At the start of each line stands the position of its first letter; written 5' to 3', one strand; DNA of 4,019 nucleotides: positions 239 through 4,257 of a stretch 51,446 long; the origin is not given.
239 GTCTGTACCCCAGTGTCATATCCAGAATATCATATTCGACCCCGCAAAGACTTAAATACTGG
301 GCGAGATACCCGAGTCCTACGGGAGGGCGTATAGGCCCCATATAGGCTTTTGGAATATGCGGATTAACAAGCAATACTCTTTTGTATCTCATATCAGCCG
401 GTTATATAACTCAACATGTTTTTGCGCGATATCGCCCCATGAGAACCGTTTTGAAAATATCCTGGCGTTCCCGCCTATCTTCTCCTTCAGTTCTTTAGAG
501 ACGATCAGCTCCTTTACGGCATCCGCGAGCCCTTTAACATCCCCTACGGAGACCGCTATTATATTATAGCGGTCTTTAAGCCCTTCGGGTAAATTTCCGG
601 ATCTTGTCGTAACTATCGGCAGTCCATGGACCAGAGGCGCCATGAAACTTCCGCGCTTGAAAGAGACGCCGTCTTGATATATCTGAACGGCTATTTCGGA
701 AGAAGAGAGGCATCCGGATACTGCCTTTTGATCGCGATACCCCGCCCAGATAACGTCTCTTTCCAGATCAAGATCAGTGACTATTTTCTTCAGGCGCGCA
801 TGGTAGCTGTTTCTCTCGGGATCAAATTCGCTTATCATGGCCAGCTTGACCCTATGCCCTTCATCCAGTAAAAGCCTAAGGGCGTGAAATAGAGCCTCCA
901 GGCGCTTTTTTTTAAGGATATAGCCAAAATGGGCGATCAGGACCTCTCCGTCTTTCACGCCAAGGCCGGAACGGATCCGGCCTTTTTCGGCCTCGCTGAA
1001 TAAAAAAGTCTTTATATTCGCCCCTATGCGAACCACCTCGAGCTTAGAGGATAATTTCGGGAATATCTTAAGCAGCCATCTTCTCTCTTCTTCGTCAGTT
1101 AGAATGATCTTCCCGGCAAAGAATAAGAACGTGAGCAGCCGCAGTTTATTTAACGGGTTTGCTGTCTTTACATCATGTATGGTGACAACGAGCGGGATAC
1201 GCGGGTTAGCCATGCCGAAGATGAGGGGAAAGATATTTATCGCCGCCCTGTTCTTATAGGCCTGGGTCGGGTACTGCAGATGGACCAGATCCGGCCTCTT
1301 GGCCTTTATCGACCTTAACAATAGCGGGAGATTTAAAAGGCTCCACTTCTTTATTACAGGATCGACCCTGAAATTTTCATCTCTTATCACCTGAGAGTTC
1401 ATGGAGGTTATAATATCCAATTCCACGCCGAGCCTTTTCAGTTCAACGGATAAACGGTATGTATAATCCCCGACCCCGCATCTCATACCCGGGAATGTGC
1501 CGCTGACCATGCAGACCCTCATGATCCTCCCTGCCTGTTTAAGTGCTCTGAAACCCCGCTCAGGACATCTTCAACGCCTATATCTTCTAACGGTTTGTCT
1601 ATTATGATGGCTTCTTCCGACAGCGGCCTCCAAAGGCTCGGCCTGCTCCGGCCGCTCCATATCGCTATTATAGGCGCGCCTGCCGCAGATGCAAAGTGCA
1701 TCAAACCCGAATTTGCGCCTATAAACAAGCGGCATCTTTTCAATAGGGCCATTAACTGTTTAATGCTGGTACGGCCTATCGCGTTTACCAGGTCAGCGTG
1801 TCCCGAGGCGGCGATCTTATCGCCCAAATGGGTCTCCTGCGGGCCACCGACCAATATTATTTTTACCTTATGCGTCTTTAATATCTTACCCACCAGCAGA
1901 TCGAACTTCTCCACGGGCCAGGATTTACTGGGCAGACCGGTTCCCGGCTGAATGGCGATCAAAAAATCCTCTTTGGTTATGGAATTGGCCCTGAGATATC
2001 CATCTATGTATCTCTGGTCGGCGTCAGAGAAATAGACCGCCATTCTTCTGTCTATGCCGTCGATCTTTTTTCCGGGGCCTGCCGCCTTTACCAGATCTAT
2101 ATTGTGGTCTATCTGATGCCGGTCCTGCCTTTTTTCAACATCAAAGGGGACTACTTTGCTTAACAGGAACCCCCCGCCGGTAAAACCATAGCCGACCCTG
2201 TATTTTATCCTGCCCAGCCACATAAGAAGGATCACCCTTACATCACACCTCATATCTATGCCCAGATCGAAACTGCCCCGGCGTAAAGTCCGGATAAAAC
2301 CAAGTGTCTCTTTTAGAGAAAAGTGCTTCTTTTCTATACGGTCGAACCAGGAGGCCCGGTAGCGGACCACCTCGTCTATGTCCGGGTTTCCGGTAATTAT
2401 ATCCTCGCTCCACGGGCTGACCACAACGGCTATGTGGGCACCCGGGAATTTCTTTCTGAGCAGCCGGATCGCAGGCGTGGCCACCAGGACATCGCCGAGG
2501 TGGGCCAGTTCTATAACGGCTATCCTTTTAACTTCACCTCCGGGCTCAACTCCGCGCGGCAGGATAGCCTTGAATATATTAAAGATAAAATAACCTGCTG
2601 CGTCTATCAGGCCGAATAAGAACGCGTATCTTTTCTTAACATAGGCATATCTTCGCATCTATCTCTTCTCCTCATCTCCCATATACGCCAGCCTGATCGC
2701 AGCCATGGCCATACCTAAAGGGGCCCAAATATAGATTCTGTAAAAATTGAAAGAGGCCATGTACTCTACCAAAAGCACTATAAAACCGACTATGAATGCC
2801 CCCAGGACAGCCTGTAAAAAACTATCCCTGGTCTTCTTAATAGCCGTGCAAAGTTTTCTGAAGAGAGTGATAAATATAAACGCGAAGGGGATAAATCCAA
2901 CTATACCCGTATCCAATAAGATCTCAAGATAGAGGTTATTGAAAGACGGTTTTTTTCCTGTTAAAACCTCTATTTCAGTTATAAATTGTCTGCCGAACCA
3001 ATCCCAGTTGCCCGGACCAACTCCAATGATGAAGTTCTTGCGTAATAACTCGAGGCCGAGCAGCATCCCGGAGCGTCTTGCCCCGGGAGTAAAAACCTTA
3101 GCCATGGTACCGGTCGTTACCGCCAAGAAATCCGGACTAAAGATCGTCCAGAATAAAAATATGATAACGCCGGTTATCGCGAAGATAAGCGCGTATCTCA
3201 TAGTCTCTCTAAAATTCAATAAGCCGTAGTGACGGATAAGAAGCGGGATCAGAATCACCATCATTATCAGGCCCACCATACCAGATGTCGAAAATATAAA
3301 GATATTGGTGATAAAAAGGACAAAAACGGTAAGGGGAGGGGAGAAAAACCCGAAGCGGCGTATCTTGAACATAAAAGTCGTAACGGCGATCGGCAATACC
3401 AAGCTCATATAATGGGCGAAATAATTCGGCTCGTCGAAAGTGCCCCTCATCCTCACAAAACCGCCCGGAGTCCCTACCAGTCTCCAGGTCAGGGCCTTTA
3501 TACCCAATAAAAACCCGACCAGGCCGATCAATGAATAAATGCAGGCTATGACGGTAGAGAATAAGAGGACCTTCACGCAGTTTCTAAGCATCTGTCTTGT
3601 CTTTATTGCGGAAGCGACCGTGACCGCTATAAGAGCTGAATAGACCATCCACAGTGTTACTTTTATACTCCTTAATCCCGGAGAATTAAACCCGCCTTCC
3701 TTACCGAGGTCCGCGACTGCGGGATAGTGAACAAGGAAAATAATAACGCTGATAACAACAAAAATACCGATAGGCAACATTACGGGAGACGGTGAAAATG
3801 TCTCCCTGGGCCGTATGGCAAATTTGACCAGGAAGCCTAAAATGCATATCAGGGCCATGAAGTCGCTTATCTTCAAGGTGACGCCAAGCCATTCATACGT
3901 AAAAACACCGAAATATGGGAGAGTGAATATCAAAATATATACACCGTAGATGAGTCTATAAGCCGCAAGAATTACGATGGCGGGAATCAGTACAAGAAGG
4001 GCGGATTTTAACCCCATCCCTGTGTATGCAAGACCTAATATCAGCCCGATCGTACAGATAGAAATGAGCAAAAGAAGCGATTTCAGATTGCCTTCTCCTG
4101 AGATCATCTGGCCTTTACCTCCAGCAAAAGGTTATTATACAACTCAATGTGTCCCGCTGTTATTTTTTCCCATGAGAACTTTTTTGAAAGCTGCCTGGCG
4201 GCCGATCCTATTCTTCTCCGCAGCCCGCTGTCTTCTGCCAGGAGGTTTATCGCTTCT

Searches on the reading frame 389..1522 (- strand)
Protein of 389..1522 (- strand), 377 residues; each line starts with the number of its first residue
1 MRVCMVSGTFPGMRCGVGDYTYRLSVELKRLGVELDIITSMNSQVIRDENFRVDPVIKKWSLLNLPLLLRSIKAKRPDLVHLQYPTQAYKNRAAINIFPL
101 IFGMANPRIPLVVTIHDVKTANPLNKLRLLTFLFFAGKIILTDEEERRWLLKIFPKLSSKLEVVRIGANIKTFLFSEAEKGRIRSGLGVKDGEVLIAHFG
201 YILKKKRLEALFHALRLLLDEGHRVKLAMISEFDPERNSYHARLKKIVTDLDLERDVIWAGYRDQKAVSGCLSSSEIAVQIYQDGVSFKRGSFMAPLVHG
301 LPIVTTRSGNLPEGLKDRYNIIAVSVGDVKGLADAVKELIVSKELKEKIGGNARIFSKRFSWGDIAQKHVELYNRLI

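Call 46: search_protein_families(library=pfam, proteins=[window:389-1522:-], max_evalue=0.00001)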
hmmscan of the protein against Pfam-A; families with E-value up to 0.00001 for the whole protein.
window:389-1522:- (377 aa): 4 families
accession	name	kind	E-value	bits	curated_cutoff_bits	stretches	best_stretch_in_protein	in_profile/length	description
PF13439.12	Glyco_transf_4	-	1.9e-13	51.2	28.5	1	16-167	3-165/170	Glycosyltransferase Family 4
PF00534.26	Glycos_transf_1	-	1.2e-12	48.2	26.4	1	182-354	4-170/172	Glycosyl transferases group 1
PF13692.12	Glyco_trans_1_4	-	1.3e-12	48.7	27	1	196-340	4-140/142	Glycosyl transferases group 1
PF13579.12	Glyco_trans_4_4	-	2.3e-07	31.7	29.7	1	16-121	2-107/158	Glycosyl transferase 4-like domain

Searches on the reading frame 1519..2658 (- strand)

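Call 46: search_protein_families(library=pfam, proteins=[window:1519-2658:-], max_evalue=0.00001)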
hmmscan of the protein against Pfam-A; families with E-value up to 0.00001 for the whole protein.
window:1519-2658:- (379 aa): 1 family
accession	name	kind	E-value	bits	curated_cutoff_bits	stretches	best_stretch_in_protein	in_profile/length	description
PF01075.23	Glyco_transf_9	-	8.7e-31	107.5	22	1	121-354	4-228/247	Glycosyltransferase family 9 (heptosyltransferase)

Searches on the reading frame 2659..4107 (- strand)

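Call 46: search_protein_families(library=pfam, proteins=[window:2659-4107:-], max_evalue=0.00001)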
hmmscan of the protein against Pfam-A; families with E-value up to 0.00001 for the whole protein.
window:2659-4107:- (482 aa): 1 family
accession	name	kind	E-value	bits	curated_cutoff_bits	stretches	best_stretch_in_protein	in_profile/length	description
PF04932.20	Wzy_C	-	2.3e-08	34.4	31.7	1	260-408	2-148/149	O-Antigen ligase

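Call 65: search_protein_families(library=ncbifam, proteins=[window:2659-4107:-], max_evalue=0.00001)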
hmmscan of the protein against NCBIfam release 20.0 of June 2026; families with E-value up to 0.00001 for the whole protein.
window:2659-4107:- (482 aa): 0 families
